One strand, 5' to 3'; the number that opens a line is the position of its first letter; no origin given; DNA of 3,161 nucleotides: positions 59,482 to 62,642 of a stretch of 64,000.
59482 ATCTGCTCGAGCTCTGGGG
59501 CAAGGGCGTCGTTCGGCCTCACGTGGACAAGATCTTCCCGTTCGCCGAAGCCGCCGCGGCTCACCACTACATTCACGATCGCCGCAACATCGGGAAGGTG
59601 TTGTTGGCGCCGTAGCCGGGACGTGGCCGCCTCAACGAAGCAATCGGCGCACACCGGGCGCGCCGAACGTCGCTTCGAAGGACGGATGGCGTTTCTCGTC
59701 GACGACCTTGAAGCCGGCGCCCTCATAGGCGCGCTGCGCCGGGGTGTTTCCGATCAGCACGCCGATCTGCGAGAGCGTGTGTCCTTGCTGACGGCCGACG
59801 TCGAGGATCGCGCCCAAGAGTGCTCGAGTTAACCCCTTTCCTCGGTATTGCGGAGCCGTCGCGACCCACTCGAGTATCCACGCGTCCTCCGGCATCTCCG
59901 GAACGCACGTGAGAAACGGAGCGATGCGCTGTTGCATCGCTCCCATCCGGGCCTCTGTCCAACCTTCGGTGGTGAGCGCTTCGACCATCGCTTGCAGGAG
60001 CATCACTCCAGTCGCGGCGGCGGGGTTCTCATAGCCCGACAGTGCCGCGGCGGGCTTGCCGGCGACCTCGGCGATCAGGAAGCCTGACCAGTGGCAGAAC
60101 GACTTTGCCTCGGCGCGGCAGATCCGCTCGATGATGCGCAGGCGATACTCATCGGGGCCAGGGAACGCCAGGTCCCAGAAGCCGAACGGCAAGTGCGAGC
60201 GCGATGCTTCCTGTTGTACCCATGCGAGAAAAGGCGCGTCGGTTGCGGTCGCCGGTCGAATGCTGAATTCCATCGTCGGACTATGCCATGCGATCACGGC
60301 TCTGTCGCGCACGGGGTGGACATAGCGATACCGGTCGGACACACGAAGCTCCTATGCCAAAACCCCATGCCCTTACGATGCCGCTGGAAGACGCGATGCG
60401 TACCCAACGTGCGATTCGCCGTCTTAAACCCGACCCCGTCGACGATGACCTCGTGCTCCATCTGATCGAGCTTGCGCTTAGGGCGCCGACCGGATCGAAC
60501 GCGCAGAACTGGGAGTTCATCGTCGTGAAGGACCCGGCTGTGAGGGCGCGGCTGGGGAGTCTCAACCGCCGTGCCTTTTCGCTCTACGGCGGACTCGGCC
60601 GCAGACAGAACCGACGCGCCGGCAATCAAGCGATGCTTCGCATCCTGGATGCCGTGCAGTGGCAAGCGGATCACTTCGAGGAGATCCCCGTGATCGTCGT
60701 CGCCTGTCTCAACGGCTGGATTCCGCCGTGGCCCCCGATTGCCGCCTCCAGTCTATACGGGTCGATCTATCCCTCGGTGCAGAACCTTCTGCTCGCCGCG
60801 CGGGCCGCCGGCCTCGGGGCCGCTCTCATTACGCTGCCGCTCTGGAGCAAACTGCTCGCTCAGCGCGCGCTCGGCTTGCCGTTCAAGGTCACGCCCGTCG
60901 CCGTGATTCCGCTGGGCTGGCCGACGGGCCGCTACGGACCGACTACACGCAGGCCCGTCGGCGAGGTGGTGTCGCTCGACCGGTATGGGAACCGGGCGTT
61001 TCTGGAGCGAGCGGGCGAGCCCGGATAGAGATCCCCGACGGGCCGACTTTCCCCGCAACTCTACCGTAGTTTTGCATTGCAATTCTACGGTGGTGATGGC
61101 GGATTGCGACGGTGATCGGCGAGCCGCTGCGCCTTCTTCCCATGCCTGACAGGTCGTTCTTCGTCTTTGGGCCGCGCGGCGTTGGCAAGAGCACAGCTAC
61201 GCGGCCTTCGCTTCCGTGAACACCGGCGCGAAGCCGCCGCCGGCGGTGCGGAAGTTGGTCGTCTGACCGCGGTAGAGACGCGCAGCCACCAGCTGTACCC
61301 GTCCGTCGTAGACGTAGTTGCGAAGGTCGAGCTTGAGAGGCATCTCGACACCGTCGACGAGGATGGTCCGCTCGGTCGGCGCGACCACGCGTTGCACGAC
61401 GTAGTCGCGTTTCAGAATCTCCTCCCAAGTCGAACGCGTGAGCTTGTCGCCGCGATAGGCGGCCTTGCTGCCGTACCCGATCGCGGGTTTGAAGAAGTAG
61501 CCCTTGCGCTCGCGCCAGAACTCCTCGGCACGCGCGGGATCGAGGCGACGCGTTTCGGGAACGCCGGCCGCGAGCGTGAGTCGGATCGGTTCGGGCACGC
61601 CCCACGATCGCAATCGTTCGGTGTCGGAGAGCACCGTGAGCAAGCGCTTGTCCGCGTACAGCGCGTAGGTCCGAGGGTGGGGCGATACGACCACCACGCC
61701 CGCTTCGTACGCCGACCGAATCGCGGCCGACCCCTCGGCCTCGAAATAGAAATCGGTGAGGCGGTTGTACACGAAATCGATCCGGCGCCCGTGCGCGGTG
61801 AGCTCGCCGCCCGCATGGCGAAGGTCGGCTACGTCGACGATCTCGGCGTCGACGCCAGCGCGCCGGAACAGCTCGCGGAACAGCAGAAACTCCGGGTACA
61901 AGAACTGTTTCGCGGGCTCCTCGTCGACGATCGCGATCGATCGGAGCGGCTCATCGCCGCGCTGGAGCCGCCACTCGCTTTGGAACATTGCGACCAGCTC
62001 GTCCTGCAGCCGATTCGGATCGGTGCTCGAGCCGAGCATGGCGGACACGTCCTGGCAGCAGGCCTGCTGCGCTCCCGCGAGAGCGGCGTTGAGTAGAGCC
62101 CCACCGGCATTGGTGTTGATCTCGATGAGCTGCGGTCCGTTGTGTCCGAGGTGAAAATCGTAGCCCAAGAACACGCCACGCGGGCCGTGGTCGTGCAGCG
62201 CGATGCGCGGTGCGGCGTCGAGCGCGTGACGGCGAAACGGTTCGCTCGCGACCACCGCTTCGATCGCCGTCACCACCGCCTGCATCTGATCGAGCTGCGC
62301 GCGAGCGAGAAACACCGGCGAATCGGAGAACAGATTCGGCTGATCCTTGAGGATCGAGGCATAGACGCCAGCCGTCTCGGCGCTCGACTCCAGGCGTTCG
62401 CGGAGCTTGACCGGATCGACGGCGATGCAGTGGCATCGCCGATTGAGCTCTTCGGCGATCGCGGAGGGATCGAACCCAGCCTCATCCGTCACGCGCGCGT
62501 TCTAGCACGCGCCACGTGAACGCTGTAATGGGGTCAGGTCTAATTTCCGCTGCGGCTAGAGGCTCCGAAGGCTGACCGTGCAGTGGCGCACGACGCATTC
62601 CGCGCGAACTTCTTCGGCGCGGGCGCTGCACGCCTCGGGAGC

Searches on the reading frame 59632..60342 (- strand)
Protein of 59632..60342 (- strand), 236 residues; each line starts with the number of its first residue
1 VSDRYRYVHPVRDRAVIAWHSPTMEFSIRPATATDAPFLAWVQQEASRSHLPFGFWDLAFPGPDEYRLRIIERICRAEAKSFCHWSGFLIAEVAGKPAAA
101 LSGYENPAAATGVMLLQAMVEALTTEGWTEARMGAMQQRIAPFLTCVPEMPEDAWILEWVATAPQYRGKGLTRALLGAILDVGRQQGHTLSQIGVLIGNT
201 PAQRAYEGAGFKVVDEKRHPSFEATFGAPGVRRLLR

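Call 12: search_protein_families(library=pfam, proteins=[window:59632-60342:-], max_evalue=0.001)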
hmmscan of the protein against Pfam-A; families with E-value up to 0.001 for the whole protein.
window:59632-60342:- (236 aa): 6 families
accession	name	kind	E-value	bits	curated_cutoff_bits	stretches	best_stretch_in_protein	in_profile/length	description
PF00583.31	Acetyltransf_1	-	8.2e-11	42.7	20.7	1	136-211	55-116/116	Acetyltransferase (GNAT) family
PF13508.13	Acetyltransf_7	-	3.1e-07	31.1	27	1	144-213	18-84/84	Acetyltransferase (GNAT) domain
PF13673.13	Acetyltransf_10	-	5e-05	23.7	23.6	1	157-218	54-114/128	Acetyltransferase (GNAT) domain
PF08445.16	FR47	-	0.00016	22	22.1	1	157-217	24-83/86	FR47-like protein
PF13302.13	Acetyltransf_3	-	0.00018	22.7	25.4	0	28-212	4-138/138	Acetyltransferase (GNAT) domain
PF13527.13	Acetyltransf_9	-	0.00091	19.7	25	0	156-191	74-109/127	Acetyltransferase (GNAT) domain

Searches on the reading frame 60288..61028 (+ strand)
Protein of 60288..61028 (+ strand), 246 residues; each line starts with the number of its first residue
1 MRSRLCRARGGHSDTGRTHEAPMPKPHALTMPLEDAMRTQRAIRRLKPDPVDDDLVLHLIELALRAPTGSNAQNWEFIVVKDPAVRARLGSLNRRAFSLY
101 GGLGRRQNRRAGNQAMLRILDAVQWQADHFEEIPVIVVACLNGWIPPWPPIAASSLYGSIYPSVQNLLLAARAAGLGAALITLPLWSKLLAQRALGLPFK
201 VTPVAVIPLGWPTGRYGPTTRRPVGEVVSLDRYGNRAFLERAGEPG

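Call 12: search_protein_families(library=pfam, proteins=[window:60288-61028:+], max_evalue=0.001)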
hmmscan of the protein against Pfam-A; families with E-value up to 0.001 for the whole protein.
window:60288-61028:+ (246 aa): 2 families
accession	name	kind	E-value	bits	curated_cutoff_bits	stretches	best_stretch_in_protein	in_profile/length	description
PF00881.29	Nitroreductase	-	8.7e-23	81.8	23.5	1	38-211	2-167/167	Nitroreductase family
PF14512.11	TM1586_NiRdase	-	0.00032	20.8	27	0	58-90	162-194/215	Putative TM nitroreductase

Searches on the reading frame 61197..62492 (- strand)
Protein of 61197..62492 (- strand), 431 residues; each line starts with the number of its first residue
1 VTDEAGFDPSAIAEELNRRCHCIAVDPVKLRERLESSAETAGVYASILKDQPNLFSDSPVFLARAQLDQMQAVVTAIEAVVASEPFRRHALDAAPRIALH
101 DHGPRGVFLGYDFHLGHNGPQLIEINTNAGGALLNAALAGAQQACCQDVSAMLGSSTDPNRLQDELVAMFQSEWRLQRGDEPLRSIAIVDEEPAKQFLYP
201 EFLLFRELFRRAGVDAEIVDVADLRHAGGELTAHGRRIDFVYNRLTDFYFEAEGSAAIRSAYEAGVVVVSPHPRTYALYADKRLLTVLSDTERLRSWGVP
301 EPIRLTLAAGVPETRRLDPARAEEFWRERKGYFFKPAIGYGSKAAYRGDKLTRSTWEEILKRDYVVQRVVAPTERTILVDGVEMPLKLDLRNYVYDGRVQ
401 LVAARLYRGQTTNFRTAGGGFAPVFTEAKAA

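Call 12: search_protein_families(library=pfam, proteins=[window:61197-62492:-], max_evalue=0.001)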
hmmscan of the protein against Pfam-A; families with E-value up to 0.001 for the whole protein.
window:61197-62492:- (431 aa): 0 families

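Call 44: search_protein_families(library=pfam, proteins=[window:61197-62492:-], max_evalue=10)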
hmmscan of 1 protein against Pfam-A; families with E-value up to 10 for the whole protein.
window:61197-62492:- (431 aa): 0 families

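Call 45: search_solved_structures(query=window:61197-62492:-, max_evalue=1)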
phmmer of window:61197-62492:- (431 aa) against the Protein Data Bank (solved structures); distinct sequences matched with E-value up to 1: 1.
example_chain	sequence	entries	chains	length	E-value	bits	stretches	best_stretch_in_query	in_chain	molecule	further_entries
2lww_B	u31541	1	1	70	0.089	14.8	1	126-175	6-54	Nuclear transcription factor RelA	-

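Call 88: search_protein_families(library=ncbifam, proteins=[window:61197-62492:-], max_evalue=0.01)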
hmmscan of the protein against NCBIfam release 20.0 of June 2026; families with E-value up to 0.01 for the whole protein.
window:61197-62492:- (431 aa): 0 families
